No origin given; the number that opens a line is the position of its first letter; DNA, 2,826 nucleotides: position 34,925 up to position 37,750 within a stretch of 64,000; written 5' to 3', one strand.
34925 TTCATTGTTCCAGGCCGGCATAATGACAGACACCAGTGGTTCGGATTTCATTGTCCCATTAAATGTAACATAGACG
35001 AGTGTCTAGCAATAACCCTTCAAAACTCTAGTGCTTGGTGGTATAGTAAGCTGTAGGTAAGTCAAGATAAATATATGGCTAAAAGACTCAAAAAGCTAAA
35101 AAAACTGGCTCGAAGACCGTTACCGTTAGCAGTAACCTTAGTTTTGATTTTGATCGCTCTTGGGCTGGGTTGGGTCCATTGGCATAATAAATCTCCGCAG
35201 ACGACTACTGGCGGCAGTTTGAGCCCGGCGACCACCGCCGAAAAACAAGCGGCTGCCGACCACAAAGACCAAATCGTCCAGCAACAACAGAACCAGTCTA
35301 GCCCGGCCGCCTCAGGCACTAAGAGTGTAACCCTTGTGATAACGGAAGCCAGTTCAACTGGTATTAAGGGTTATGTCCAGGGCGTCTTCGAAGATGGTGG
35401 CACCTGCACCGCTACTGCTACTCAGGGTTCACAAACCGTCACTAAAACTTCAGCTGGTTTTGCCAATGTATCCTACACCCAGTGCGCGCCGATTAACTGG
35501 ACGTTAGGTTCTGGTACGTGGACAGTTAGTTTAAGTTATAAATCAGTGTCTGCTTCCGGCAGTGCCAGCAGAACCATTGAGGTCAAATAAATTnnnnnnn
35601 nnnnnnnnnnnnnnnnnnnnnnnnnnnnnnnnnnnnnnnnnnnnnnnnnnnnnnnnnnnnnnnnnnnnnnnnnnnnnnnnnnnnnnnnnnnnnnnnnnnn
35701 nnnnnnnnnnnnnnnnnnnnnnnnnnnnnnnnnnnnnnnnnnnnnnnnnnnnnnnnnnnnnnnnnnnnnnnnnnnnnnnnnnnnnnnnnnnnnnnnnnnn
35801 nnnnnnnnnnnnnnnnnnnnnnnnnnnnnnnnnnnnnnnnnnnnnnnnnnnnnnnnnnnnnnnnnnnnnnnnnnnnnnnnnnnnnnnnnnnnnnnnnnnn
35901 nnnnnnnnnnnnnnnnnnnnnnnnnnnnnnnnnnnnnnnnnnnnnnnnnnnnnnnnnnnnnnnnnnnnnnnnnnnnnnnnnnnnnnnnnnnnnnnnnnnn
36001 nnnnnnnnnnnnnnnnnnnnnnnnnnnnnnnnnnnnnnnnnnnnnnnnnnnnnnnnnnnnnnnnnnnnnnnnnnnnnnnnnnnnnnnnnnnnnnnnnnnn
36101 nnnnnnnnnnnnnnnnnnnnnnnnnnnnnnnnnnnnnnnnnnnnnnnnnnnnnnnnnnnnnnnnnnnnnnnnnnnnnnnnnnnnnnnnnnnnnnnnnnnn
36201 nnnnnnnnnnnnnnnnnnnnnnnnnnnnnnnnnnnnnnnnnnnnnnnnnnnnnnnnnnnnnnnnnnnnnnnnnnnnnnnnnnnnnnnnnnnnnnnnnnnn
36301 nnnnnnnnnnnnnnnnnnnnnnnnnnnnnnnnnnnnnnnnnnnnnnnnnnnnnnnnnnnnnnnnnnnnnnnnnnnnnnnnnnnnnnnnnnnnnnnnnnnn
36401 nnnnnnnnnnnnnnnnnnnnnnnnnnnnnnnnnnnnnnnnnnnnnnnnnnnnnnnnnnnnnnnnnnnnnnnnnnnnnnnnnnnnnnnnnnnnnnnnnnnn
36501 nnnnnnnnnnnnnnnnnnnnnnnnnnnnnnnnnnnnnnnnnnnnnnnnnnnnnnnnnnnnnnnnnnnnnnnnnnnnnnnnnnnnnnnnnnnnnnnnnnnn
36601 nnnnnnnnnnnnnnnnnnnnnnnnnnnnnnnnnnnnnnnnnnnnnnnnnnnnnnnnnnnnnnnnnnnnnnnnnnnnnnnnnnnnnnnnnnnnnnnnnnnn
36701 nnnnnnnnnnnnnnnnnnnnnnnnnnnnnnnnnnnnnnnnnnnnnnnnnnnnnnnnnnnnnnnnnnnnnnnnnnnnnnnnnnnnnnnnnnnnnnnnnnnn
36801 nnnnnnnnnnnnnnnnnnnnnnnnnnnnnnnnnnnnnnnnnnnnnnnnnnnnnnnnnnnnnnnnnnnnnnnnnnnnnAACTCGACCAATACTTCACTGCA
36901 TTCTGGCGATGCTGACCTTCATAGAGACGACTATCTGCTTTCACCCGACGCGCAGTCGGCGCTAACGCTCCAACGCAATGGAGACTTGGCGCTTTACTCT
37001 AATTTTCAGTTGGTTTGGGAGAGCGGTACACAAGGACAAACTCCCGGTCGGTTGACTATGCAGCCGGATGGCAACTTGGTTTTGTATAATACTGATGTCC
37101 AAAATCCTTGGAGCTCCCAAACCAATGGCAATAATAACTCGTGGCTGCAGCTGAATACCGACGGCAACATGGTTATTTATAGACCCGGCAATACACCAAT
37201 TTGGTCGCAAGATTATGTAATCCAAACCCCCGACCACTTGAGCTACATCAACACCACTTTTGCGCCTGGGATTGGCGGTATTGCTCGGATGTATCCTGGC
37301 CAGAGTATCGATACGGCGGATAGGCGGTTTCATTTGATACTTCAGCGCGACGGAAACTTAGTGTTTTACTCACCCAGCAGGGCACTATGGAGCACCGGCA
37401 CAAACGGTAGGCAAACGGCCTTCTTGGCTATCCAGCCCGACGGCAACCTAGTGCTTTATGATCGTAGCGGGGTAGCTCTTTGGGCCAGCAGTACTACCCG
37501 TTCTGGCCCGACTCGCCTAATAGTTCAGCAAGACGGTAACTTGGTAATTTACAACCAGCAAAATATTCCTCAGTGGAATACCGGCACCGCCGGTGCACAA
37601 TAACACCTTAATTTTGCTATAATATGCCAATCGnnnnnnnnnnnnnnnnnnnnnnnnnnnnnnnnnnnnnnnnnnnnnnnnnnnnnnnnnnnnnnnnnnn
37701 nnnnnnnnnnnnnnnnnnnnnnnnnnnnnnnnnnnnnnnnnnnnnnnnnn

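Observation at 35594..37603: Second secreted enzyme with the same tandem lectin module: putative cell-wall glycosidase + NBR1-like Ig domain + MMBL2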

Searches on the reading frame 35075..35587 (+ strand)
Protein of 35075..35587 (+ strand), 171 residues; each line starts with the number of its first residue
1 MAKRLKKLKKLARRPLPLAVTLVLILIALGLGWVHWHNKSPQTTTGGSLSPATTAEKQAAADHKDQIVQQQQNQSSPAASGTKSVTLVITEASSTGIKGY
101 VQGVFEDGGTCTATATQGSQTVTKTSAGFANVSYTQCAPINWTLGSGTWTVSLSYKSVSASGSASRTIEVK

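Call 3: search_protein_families(library=pfam, proteins=[window:35075-35587:+], max_evalue=0.01)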
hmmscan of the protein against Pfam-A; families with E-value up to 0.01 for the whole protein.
window:35075-35587:+ (171 aa): 0 families

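Call 5: search_protein_families(library=ncbifam, proteins=[window:35075-35587:+], max_evalue=1)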
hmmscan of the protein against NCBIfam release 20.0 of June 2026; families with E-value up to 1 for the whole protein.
window:35075-35587:+ (171 aa): 4 families
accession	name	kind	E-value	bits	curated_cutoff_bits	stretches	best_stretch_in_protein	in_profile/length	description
NF042931.1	SAG1386_EF1546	equivalog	0.0046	17.1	80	1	4-80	19-96/158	SAG1386/EF1546 family surface-associated protein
NF052429.1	LpqS_Mycobact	equivalog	0.025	14.9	35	1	18-78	5-63/126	putative copper homeostasis (lipo)protein LpqS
NF053573.1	PBP2_PenA_Neis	exception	0.057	11.9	1105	1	43-126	438-515/572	peptidoglycan D,D-transpeptidase PBP2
TIGR03931.1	T7SS_Rv3446c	hypoth_equivalog_domain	0.095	13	47.6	1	18-88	4-60/194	type VII secretion-associated protein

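Call 50: find_homologous_proteins(query=window:35075-35587:+, max_evalue=0.001)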
Query window:35075-35587:+ (171 aa): 124 proteins with E <= 0.001 among 622 candidates; the best 120 are listed.
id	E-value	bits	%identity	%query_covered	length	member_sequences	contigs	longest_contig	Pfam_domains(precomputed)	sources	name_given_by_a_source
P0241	6.7e-103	359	100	100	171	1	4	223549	-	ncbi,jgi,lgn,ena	jgi:uncharacterized iron-regulated membrane protein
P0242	2.1e-70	254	72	100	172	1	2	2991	-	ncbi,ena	-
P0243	3.7e-70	253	70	100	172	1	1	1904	-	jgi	jgi:hypothetical protein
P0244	2.6e-65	237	68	100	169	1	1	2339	-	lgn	-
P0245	9.4e-62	225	65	100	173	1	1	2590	-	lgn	-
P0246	2.9e-57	211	59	98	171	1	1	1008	-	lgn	-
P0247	1.3e-55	205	64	83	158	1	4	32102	-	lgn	-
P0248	6.2e-55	203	61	98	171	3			-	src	-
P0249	6.5e-55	203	59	98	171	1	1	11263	-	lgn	-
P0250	1.2e-53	199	62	90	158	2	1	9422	-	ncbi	-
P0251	2.1e-53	198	73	73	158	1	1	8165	-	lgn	-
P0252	2.1e-53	198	62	90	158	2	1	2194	-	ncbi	-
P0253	6.3e-52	194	59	96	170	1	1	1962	-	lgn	-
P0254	1.9e-51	192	57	98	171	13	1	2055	-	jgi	-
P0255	2.8e-51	191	57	99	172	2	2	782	-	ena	-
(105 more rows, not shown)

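Call 58: predict_structure(alignment_id=A4)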
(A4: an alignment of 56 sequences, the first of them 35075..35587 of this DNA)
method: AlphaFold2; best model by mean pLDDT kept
length: 171 residues; sequences in the alignment: 56
mean_pLDDT: 86.0   pTM: 0.56
mean pLDDT of the five models: 86.0, 85.3, 84.8, 84.4, 82.6
residues with pLDDT >= 90: 105; 70-90: 33; 50-70: 28; < 50: 5
segments of 3 or more residues with pLDDT < 50: 1-3
pLDDT, mean of each block of 10 residues (from residue 1): 49 69 90 74 67 91 85 64 95 98 95 98 98 95 98 97 98 94
secondary structure, 60 per line:
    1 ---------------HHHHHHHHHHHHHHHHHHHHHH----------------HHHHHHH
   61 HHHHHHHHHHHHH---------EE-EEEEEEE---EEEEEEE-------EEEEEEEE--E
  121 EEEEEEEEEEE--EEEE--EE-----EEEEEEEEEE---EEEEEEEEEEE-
elements in order: H16-37 H54-73 E86-92 E96-102 E110-117 E120-131 E134-137 E147-156 E160-170

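Call 72: search_protein_families(library=phrogs, proteins=[window:35075-35587:+], max_evalue=1)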
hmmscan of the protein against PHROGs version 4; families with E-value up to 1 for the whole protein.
window:35075-35587:+ (171 aa): 2 families
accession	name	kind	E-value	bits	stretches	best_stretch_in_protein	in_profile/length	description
phrog_197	-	moron, auxiliary metabolic gene and host takeover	0.019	15.4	1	12-90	226-290/486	Zot-like toxin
phrog_32689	-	unknown function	0.11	13.7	1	120-162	75-118/136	-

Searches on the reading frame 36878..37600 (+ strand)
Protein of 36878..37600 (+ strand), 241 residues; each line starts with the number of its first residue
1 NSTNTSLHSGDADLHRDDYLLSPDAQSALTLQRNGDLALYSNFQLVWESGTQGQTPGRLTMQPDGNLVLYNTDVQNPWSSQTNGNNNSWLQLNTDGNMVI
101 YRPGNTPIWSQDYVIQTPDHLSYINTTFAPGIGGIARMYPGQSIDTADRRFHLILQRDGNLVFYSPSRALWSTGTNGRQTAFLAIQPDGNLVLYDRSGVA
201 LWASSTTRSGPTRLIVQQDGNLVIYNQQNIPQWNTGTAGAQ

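Call 32: find_homologous_proteins(query=window:36902-37600:+, max_evalue=0.001)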
Query window:36902-37600:+ (233 aa): 1891 proteins with E <= 0.001 among 2732 candidates; the best 120 are listed.
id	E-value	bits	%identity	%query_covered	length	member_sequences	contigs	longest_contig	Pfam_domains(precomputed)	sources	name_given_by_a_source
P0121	6.4e-81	289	60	97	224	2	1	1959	PF24018.2,PF01453.31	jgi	jgi:hypothetical protein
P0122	1.5e-79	285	59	98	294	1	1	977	PF01453.31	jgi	-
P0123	6.7e-76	273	60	95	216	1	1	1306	PF01453.31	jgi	-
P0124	9.3e-72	259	59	97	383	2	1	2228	PF16158.12,PF01453.31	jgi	jgi:hypothetical protein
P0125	9.2e-69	249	63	77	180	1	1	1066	PF01453.31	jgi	jgi:hypothetical protein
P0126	1.4e-68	249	43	94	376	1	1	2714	PF01453.31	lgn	-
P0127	5.4e-63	231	51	98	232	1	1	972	PF01453.31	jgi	jgi:hypothetical protein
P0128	1.3e-62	229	63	74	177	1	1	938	PF01453.31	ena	-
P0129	2.2e-60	222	40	96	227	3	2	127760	PF01453.31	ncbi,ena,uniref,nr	ncbi:curculin domain-containing protein [Arthrobacter sp. PsM3]|uniref:curculin domain-containing pr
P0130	3.3e-60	221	51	95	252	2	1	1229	PF01453.31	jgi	jgi:hypothetical protein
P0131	1.9e-59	219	51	99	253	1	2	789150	PF01453.31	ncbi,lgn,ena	-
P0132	8.2e-59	217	36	95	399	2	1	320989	PF01453.31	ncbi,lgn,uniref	ncbi:hypothetical protein [Actinoallomurus sp. NPDC050550]|uniref:hypothetical protein n=1 Tax=Actin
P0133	7.5e-58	214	34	96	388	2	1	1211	PF01453.31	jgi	-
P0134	6.3e-54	201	33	95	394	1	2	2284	PF01453.31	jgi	jgi:hypothetical protein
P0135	1.6e-53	200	36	93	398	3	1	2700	PF01453.31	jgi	jgi:hypothetical protein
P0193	9.7e-41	158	40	97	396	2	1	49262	PF05257.23,PF01453.31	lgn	-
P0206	2.6e-39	153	40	91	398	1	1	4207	PF00877.26,PF01453.31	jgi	jgi:NlpC/P60 family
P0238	1.0e-35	141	38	97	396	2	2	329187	PF05257.23,PF01453.31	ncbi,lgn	-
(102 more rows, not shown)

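Call 38: search_solved_structures(query=window:36878-37600:+, max_evalue=0.001, show_alignments=2)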
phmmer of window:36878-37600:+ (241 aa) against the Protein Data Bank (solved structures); distinct sequences matched with E-value up to 0.001: 37.
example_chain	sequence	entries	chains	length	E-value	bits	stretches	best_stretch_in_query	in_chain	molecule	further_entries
1dlp_A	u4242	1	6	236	1.4e-21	80.2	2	151-227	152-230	LECTIN SCAFET PRECURSOR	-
1bwu_Q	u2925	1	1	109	1.4e-19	73.6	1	138-236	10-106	PROTEIN (AGGLUTININ)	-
1bwu_D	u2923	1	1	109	1.8e-19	73.3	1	138-236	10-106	PROTEIN (AGGLUTININ)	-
1kj1_D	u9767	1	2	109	2.5e-19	72.8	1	138-236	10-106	lectin II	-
1xd6_A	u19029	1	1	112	3e-19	72.5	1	146-237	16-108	gastrodianin-4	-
1kj1_A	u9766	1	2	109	9.8e-19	70.8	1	138-237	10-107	lectin I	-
1xd5_A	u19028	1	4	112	1.3e-18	70.4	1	147-237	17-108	antifungal protein GAFP-1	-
3m7h_A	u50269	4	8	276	2.4e-18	69.6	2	152-228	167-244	Putidacin L1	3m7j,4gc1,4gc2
4h3o_A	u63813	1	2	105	2.8e-18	69.3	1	138-227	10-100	Lectin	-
1bwu_P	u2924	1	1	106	9.6e-18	67.6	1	138-227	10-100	PROTEIN (AGGLUTININ)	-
1bwu_A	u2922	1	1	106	1.2e-17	67.2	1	138-227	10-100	PROTEIN (AGGLUTININ)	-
4oit_A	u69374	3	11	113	2.7e-17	66.1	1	138-234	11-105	LysM domain protein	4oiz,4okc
1jpc_A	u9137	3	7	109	1.3e-15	60.6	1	139-237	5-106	AGGLUTININ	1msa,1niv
9pxj_F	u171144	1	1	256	1.4e-15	60.5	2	144-234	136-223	Pyocin L2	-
8a9m_A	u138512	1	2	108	2.1e-15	59.9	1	138-237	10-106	Agglutinin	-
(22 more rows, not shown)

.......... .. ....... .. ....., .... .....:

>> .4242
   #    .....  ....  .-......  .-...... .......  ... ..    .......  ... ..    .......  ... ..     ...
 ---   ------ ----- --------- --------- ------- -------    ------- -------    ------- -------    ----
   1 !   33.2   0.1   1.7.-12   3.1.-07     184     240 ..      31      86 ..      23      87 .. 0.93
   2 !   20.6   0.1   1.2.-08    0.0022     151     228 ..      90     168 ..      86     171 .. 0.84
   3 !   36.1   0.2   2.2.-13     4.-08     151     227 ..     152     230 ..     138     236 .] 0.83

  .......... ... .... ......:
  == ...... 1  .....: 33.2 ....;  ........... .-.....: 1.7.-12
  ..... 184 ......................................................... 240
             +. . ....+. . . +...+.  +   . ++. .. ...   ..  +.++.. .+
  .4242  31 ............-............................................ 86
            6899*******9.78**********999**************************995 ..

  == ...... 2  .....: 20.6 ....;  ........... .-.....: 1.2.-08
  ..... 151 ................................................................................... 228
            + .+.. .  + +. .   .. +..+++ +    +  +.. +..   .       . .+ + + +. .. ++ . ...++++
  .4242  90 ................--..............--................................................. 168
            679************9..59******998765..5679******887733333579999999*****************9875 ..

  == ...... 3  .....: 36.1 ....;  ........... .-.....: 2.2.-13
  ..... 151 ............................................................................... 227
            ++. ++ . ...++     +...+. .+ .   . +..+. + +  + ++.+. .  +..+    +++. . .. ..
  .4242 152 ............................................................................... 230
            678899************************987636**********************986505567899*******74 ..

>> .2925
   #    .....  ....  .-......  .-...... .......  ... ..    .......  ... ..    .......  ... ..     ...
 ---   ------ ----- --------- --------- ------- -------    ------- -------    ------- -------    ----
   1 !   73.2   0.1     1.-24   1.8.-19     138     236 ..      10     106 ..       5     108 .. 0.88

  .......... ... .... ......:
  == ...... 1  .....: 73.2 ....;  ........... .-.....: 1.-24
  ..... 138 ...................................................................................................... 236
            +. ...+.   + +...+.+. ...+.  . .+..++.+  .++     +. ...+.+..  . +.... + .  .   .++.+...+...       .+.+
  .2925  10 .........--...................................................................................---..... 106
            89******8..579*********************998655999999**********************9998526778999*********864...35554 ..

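Call 57: find_encoding_contigs(protein=P0238, flank=6000, max_places=2)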
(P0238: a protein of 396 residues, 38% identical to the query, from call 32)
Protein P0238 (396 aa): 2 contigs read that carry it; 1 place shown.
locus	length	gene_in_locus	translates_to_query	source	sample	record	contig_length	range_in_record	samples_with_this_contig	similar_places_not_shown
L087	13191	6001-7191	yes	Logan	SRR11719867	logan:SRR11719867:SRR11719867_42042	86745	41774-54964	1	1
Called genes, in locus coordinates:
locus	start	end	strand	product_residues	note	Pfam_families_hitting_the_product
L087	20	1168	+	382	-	PF00534:Glycos_transf_1, PF13692:Glyco_trans_1_4, PF26337:Gtf3_C (faint)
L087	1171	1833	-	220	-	PF01728:FtsJ (weak), PF05175:MTS (faint), PF07021:MetW (faint), PF13489:Methyltransf_23, PF13847:Methyltransf_31, PF08241:Methyltransf_11, PF08242:Methyltransf_12, PF13649:Methyltransf_25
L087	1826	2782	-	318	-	PF01370:Epimerase, PF04321:RmlD_sub_bind, PF16363:GDP_Man_Dehyd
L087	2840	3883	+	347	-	PF00535:Glycos_transf_2, PF10111:Glyco_tranf_2_2, PF13641:Glyco_tranf_2_3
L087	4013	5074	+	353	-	PF00483:NTP_transferase, PF12804:NTP_transf_3 (weak), PF22640:ManC_GMP_beta-helix (weak)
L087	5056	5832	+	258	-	PF00702:Hydrolase (faint), PF08282:Hydrolase_3, PF03332:PMM (weak)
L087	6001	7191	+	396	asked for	PF05257:CHAP, PF01453:B_lectin (faint)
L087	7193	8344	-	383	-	PF13439:Glyco_transf_4, PF20706:GT4-conflict, PF00534:Glycos_transf_1, PF13692:Glyco_trans_1_4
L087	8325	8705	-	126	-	PF05635:23S_rRNA_IVP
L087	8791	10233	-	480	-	PF13727:CoA_binding_3, PF02397:Bac_transf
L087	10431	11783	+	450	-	PF04932:Wzy_C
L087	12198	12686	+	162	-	PF01726:LexA_DNA_bind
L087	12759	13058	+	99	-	-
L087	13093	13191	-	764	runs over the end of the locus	PF00912:Transgly, PF00905:Transpeptidase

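Call 64: find_encoding_contigs(protein=P0131, flank=8000, max_places=1)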
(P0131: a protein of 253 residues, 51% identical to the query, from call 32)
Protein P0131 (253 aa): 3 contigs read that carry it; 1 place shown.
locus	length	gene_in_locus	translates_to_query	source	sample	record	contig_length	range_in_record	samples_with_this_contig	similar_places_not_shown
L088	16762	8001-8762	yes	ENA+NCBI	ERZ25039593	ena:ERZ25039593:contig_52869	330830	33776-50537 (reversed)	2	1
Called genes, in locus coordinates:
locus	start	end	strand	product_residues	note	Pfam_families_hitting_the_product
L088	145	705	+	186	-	PF10648:Gmad2 (weak)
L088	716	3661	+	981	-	PF16158:N_BRCA1_IG (faint)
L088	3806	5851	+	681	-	-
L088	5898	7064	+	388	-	PF13439:Glyco_transf_4 (weak), PF20706:GT4-conflict, PF00534:Glycos_transf_1, PF13692:Glyco_trans_1_4, PF13524:Glyco_trans_1_2 (weak)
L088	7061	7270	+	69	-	-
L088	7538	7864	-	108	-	PF18761:Heliorhodopsin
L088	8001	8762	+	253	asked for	PF01453:B_lectin (weak)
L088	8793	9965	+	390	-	PF20706:GT4-conflict, PF00534:Glycos_transf_1, PF13692:Glyco_trans_1_4, PF13524:Glyco_trans_1_2 (weak)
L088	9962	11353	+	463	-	PF13439:Glyco_transf_4 (weak), PF00534:Glycos_transf_1, PF20706:GT4-conflict (weak), PF13692:Glyco_trans_1_4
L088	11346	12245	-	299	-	PF05050:Methyltransf_21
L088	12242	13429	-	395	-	PF00005:ABC_tran, PF13304:AAA_21 (faint), PF14524:Wzt_C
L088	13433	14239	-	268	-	PF01061:ABC2_membrane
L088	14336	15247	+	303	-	PF01370:Epimerase, PF04321:RmlD_sub_bind (weak), PF07993:NAD_binding_4 (faint), PF13460:NAD_binding_10 (weak), PF16363:GDP_Man_Dehyd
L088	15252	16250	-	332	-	PF01370:Epimerase, PF04321:RmlD_sub_bind, PF16363:GDP_Man_Dehyd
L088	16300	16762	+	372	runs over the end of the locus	PF13439:Glyco_transf_4 (weak), PF20706:GT4-conflict, PF00534:Glycos_transf_1, PF13692:Glyco_trans_1_4, PF13524:Glyco_trans_1_2 (weak)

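Call 65: find_encoding_contigs(protein=P0193, flank=8000, max_places=1)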
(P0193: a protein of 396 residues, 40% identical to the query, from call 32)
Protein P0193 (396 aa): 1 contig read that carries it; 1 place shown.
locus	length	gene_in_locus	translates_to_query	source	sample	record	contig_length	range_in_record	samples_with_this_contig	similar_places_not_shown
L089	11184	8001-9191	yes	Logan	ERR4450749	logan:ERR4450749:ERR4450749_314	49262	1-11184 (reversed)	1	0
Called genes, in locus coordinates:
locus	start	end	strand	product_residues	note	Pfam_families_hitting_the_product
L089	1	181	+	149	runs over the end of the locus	PF04138:GtrA_DPMS_TM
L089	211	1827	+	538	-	PF00890:FAD_binding_2 (faint), PF01266:DAO (faint), PF01494:FAD_binding_3 (faint), PF01946:Thi4 (weak), PF07992:Pyr_redox_2 (faint), PF12831:FAD_oxidored (faint), PF13450:NAD_binding_8, PF01593:Amino_oxidase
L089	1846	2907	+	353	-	PF00483:NTP_transferase, PF12804:NTP_transf_3 (weak), PF22640:ManC_GMP_beta-helix (faint)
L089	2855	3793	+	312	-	PF00483:NTP_transferase, PF12804:NTP_transf_3 (weak)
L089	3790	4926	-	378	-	PF13439:Glyco_transf_4 (weak), PF20706:GT4-conflict (weak), PF00534:Glycos_transf_1, PF13692:Glyco_trans_1_4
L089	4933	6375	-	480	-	PF13727:CoA_binding_3 (weak), PF02397:Bac_transf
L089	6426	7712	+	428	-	PF04932:Wzy_C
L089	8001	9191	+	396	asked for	PF05257:CHAP, PF01453:B_lectin (faint)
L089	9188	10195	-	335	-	PF00106:adh_short (weak), PF01073:3Beta_HSD, PF01370:Epimerase, PF02719:Polysacc_synt_2, PF04321:RmlD_sub_bind, PF05368:NmrA (weak), PF13460:NAD_binding_10 (weak), PF16363:GDP_Man_Dehyd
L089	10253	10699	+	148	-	PF01726:LexA_DNA_bind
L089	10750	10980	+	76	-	-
